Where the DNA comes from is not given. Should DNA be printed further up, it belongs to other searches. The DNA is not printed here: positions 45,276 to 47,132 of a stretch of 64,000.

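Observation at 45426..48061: GC-rich two-gene cassette: paralogous YaaA/DUF6884-like modules fused to a GIY-YIG-like and a RelE/ParE-like effector (candidate undescribed defence/TA-like system)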

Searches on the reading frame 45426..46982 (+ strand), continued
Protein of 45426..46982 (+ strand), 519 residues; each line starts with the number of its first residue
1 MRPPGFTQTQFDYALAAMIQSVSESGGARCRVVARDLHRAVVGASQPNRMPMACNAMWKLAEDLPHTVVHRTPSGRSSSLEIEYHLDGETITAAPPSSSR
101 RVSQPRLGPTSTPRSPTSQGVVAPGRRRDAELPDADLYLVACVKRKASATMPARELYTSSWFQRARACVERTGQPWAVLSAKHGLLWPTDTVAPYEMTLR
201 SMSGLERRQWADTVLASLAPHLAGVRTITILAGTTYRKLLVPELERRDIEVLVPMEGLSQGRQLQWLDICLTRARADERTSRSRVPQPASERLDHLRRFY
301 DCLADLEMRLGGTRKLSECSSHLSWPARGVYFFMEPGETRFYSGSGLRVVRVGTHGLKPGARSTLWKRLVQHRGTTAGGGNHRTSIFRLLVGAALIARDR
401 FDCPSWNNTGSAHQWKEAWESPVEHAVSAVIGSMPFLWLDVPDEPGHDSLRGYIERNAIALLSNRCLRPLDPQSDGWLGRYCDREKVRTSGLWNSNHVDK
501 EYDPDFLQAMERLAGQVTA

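Call 49: search_solved_structures(query=A4, max_evalue=10, show_alignments=4)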
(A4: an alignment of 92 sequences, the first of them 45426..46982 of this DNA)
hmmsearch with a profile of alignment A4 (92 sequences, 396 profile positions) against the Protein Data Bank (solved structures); distinct sequences matched with E-value up to 10: 7.
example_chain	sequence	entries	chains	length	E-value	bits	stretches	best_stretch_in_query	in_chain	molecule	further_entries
2pei_A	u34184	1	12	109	0.05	15.5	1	321-365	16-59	ORF134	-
2pem_A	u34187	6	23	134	0.054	15.4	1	321-365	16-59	ORF134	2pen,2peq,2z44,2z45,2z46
2pek_A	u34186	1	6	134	0.075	15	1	321-365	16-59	ORF134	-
2pej_A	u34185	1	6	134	0.14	14.1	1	326-365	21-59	ORF134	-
5caj_A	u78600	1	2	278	0.31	12.9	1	56-125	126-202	UPF0246 protein YaaA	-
9i9f_A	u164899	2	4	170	0.71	11.7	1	87-147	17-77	Eukaryotic initiation factor 4A-I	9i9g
9zs4_B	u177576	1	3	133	1.4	10.7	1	155-181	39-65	CRISPR system Cms protein Csm2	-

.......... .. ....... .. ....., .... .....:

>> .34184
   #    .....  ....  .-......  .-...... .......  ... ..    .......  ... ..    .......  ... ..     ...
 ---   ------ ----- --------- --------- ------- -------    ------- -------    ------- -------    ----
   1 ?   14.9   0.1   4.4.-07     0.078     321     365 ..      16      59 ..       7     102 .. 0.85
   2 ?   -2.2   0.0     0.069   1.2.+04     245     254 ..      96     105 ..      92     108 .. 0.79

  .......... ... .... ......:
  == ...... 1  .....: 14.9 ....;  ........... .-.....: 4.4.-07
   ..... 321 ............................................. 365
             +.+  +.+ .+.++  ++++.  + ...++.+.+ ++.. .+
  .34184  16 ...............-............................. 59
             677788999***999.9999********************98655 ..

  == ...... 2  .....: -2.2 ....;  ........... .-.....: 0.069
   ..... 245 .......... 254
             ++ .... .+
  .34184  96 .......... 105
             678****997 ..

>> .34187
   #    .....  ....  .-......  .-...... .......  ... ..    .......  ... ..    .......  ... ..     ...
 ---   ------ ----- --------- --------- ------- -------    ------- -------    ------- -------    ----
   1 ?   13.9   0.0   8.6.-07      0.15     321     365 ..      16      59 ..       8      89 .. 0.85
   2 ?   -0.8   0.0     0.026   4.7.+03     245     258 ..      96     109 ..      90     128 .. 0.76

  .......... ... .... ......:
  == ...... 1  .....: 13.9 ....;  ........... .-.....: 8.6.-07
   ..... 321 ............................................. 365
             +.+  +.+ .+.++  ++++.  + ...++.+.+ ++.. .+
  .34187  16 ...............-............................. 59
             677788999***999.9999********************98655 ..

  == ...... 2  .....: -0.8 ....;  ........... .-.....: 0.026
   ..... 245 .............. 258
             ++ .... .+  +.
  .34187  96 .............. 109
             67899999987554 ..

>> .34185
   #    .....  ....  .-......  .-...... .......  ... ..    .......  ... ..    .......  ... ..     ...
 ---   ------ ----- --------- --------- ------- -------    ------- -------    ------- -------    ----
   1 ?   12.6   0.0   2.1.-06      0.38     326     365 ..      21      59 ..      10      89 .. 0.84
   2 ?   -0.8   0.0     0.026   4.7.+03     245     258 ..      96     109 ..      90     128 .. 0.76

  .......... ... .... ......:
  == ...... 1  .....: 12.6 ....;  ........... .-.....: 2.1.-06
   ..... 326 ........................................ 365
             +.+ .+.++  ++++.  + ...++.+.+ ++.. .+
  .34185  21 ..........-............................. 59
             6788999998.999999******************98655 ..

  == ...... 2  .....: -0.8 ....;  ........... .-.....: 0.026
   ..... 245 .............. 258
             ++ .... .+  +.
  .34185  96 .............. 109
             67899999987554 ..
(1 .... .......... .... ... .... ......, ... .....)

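Call 51: search_protein_families(library=pfam, alignment_id=A4, max_evalue=1)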
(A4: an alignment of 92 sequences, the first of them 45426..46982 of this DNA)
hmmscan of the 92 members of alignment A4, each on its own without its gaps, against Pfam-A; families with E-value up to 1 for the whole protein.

A. member 1, window:45426-46982:+ (519 aa): 1 family
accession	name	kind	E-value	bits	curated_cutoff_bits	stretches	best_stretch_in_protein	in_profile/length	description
PF21818.3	DUF6884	-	1.8e-43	148.4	30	1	138-268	2-134/135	Family of unknown function (DUF6884)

B. families by the number of members that match (of 92 scanned): 19 families
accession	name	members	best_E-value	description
PF21818.3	DUF6884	92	1.5e-52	Family of unknown function (DUF6884)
PF03883.20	H2O2_YaaD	57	1.6e-05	Peroxide stress protein YaaA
PF02602.20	HEM4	20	0.0021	Uroporphyrinogen-III synthase HemD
PF24698.1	DUF7662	3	7.4e-11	Domain of unknown function (DUF7662)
PF20815.3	GIY_YIG_2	2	0.026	GIY-YIG catalytic domain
PF17034.11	zinc_ribbon_16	2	0.17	Zinc-ribbon like family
PF22573.2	SPMIP5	1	0.017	Sperm-associated microtubule inner protein 5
PF08621.15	RPAP1_N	1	0.022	RPAP1-like, N-terminal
PF14316.11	DUF4381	1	0.031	Domain of unknown function (DUF4381)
PF07453.19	NUMOD1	1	0.04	NUMOD1 domain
PF22181.1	TarS_linker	1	0.065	Glycosyl transferase TarS linker domain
PF02954.25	HTH_8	1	0.1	Bacterial regulatory protein, Fis family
PF20667.3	Sec10_N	1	0.21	Exocyst complex component Sec10, N-terminal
PF11547.14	E3_UbLigase_EDD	1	0.22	E3 ubiquitin ligase EDD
PF10844.13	DUF2577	1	0.22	Protein of unknown function (DUF2577)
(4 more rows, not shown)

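Call 52: fold_search(model_id=the predicted structure, library=viral)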
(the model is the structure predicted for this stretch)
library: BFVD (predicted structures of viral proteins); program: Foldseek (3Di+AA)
matches with E <= 10: 530; with E <= 0.001: 8
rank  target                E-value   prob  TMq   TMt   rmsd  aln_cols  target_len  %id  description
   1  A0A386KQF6            7.9e-12  1.00  0.26  0.68   7.4       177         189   32  DUF6884 domain-containing protein [Caulobacter phage Kronos]
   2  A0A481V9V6            4.6e-09  1.00  0.24  0.60   1.7       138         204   32  DUF6884 domain-containing protein [Halobacterium phage ChaoS9]
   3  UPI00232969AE         1.6e-07  1.00  0.21  0.32  15.3       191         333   24  (no name look-up for this kind of identifier)
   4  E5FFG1                3.1e-07  1.00  0.21  0.50   4.2       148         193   27  Gp8 [Burkholderia phage KS14]
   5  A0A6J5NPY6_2          3.5e-07  1.00  0.21  0.10  19.1       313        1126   18  Uncharacterized protein [uncultured Caudovirales phage]
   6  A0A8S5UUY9            3.7e-07  1.00  0.24  0.79   3.2       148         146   23  YaaA [Siphoviridae sp. ctaDn21]
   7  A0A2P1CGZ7            5.3e-07  1.00  0.24  0.43  10.2       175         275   22  DUF6884 domain-containing protein [Mycobacterium phage Mendokysei]
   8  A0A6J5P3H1            1.6e-06  1.00  0.22  0.61   4.3       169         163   22  Uncharacterized protein [uncultured Caudovirales phage]
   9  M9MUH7                1.7e-02  0.97  0.12  0.20  21.5       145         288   21  (no name in the UniProt tables at hand)
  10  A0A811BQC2            4.0e-02  0.35  0.13  0.22  23.5       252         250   13  YspA cpYpsA-related SLOG domain-containing protein [Pandoravirus japonicus]
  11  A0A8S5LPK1            4.7e-02  0.84  0.12  0.37  18.2       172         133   14  Deoxyribosyltransferase [Siphoviridae sp. ctoiW10]
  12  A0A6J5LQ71            6.9e-02  0.41  0.13  0.26  16.2       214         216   11  dATP/dGTP diphosphohydrolase N-terminal domain-containing protein [uncultured Caudovirales phage]
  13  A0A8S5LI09            6.9e-02  0.21  0.12  0.18  24.4       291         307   12  Helix-turn-helix domain protein [Siphoviridae sp. ctR0j7]
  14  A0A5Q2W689            7.6e-02  0.97  0.18  0.47   5.8       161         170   10  (no name in the UniProt tables at hand)
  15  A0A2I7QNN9            8.5e-02  0.54  0.13  0.29  13.4       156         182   13  (no name in the UniProt tables at hand)
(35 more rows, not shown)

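Call 60: find_related_loci(query=A4, collection=metagenome_contigs, flank=6000)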
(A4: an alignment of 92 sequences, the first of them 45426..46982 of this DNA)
Query A4 (519 aa) in metagenome_contigs; peptide patterns used: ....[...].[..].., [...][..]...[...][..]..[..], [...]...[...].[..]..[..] (x = any residue, [..] = any of these).
600 stretches matched a pattern (row limit reached: there are more); 556 encode a relative of the query (tblastn E <= 1e-3); the best 80 are kept; 80 distinct loci.
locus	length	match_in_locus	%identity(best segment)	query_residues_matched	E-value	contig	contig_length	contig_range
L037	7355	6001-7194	49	137-514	7e-112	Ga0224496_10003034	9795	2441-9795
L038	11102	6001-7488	40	13-519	4e-111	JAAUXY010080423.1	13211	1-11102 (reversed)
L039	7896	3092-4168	43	139-512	3e-88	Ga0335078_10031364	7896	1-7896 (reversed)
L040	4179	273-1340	47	135-507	1e-87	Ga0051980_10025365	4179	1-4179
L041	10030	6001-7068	47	135-507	3e-87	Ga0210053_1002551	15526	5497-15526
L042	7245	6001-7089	43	135-514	2e-85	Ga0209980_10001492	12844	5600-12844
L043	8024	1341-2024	58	291-517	6e-81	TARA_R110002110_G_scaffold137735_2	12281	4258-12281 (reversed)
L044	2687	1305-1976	59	292-514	3e-82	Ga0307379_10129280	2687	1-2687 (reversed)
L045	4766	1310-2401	44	132-510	9e-80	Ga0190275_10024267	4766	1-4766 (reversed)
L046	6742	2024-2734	57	282-517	2e-79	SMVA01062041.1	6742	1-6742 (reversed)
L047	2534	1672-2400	57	275-517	3e-81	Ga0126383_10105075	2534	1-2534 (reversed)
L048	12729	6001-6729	56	278-514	9e-79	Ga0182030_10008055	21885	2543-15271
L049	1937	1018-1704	59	292-519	2e-81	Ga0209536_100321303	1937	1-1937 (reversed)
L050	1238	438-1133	57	289-519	1e-83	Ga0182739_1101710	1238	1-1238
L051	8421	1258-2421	41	133-517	9e-77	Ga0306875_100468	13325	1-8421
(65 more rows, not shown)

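Call 66: search_protein_families(library=pfam, alignment_id=A5, max_evalue=0.001)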
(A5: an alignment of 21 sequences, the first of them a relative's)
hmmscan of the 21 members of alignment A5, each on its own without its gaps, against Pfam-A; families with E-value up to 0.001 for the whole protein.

A. member 1, L047:375-1565:+ (397 aa): 1 family
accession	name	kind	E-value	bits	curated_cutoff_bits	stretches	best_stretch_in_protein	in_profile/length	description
PF14281.12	PDDEXK_4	-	1.5e-29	103.7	22.3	1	32-219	2-177/183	PD-(D/E)XK nuclease superfamily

B. families by the number of members that match (of 21 scanned): 22 families
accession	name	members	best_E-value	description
PF09509.15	Hypoth_Ymh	1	4.3e-42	Protein of unknown function (Hypoth_ymh)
PF00866.24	Ring_hydroxyl_B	1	1.4e-41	Ring hydroxylating beta subunit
PF14281.12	PDDEXK_4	1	1.5e-29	PD-(D/E)XK nuclease superfamily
PF00589.27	Phage_integrase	1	1.1e-21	Phage integrase family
PF09955.14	DUF2189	1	9.4e-21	Predicted integral membrane protein (DUF2189)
PF13414.12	TPR_11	1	5.2e-17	TPR repeat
PF07719.23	TPR_2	1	6.3e-15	Tetratricopeptide repeat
PF13432.12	TPR_16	1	3.3e-14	Tetratricopeptide repeat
PF10544.15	T5orf172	1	4.8e-14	T5orf172 domain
PF14559.12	TPR_19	1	9.2e-14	Tetratricopeptide repeat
PF13431.12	TPR_17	1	5.1e-13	Tetratricopeptide repeat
PF13455.12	MUG113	1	5.8e-13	Meiotically up-regulated gene 113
PF00515.34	TPR_1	1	1e-11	Tetratricopeptide repeat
PF13181.12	TPR_8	1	1e-11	Tetratricopeptide repeat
PF13577.12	SnoaL_4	1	3.6e-11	SnoaL-like domain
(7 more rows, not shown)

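Call 71: find_encoding_contigs(protein=P0122, flank=7000, max_places=2)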
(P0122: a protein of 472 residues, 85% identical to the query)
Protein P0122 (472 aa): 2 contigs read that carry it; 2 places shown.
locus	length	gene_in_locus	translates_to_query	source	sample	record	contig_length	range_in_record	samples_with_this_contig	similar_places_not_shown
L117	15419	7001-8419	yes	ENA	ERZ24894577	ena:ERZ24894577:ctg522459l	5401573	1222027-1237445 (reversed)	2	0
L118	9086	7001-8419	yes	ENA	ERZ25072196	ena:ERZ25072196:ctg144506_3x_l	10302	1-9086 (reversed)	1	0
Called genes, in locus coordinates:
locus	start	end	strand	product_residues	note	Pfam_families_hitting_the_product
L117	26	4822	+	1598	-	PF00873:ACR_tran, PF02355:SecD_SecF_C (faint), PF03176:MMPL (weak), PF00005:ABC_tran, PF13304:AAA_21 (faint)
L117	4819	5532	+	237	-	-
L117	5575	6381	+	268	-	PF14819:QueF_N, PF14489:QueF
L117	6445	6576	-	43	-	-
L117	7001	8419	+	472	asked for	PF21818:DUF6884, PF26468:GIY_YIG_3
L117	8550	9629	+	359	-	PF03883:H2O2_YaaD (weak)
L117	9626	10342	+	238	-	-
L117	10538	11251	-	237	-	-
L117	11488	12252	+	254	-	PF22187:DUF6946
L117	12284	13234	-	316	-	PF07519:Tannase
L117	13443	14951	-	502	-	-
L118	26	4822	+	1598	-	PF00873:ACR_tran, PF02355:SecD_SecF_C (faint), PF03176:MMPL (weak), PF00005:ABC_tran, PF13304:AAA_21 (faint)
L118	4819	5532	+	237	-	-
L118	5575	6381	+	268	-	PF14819:QueF_N, PF14489:QueF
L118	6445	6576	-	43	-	-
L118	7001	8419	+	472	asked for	PF21818:DUF6884, PF26468:GIY_YIG_3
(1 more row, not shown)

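Call 72: find_encoding_contigs(protein=P0126, flank=7000, max_places=2)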
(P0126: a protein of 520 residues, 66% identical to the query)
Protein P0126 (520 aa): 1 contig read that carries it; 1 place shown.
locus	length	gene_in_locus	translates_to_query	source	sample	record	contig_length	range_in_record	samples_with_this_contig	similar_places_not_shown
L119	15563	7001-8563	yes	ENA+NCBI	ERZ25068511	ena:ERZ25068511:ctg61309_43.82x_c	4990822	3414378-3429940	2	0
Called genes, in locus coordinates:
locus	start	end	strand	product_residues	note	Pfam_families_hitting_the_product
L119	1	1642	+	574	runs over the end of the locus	PF13175:AAA_15, PF20469:OLD-like_TOPRIM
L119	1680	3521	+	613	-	PF00580:UvrD-helicase, PF13086:AAA_11 (faint), PF13245:AAA_19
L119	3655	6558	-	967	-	PF00580:UvrD-helicase, PF13245:AAA_19, PF13604:AAA_30 (faint), PF00580:UvrD-helicase, PF13361:UvrD_C, PF13538:UvrD_C_2 (faint), PF01396:Zn_ribbon_Top1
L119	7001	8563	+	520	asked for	PF21818:DUF6884, PF26468:GIY_YIG_3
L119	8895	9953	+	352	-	-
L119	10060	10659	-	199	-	PF04365:BrnT_toxin, PF13560:HTH_31, PF01381:HTH_3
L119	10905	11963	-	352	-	PF01636:APH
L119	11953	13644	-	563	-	PF00732:GMC_oxred_N, PF05199:GMC_oxred_C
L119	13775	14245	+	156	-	PF04945:YHS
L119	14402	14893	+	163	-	PF00583:Acetyltransf_1, PF13508:Acetyltransf_7 (weak)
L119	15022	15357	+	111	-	-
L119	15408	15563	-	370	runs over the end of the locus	PF01571:GCV_T, PF08669:GCV_T_C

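Call 74: search_protein_families(library=pfam, proteins=[L119:8895-9950:+, L117:9626-10339:+, L117:10541-11251:-], max_evalue=0.1)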
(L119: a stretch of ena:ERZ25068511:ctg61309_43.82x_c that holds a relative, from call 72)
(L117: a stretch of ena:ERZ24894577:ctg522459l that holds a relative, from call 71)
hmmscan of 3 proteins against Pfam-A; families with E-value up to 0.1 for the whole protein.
L119:8895-9950:+ (352 aa): 2 families
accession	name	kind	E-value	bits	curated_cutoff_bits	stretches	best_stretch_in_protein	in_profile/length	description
PF04313.20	HSDR_N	-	0.014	15.7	25.1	1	56-82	122-148/198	Type I restriction enzyme R protein N terminus (HSDR_N)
PF01939.22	NucS_C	-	0.071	13.5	24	0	61-98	33-70/124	Endonuclease NucS C-terminal domain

L117:9626-10339:+ (238 aa): 1 family
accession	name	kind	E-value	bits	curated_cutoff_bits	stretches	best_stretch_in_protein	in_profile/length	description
PF03167.25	UDG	-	3.8e-05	24.2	24.3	1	111-188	35-101/141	Uracil DNA glycosylase superfamily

L117:10541-11251:- (237 aa): 1 family
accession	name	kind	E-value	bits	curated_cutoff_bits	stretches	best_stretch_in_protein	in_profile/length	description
PF00730.31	HhH-GPD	-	0.065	14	26.2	0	50-194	11-102/108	HhH-GPD superfamily base excision DNA repair protein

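Call 95: find_related_loci(query=A4, collection=viral_contigs, flank=6000)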
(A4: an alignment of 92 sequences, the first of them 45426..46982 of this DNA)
Query A4 (519 aa) in viral_contigs; peptide patterns used: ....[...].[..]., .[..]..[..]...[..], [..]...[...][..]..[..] (x = any residue, [..] = any of these).
258 stretches matched a pattern; 182 encode a relative of the query (tblastn E <= 1e-3); the best 80 are kept; 80 distinct loci.
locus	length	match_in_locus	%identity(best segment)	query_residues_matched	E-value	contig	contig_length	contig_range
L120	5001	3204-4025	52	246-517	6e-80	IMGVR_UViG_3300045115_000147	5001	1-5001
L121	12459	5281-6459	40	105-512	3e-77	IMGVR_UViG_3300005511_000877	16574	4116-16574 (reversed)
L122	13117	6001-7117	53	137-517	7e-96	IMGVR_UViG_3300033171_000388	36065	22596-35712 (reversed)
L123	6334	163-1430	56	76-511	4e-92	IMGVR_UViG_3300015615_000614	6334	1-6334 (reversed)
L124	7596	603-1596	52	172-511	9e-75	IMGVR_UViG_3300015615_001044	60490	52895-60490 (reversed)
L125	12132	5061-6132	51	139-514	9e-64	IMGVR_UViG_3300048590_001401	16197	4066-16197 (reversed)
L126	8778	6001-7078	50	137-514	1e-85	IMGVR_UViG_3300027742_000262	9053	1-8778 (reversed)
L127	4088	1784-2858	52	137-513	6e-87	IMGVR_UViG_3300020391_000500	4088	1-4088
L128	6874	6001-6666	52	291-513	2e-60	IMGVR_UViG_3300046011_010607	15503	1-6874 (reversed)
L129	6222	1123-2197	52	137-513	6e-87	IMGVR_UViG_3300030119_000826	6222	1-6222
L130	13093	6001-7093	52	137-519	1e-84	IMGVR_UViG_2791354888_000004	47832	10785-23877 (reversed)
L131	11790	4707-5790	49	137-519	5e-83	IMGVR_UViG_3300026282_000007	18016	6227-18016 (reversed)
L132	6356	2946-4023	49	139-519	6e-84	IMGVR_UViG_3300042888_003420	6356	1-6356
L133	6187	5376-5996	51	315-519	1e-54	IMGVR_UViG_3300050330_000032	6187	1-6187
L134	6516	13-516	54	348-513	3e-43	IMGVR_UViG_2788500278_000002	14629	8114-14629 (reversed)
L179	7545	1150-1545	35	137-267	4e-17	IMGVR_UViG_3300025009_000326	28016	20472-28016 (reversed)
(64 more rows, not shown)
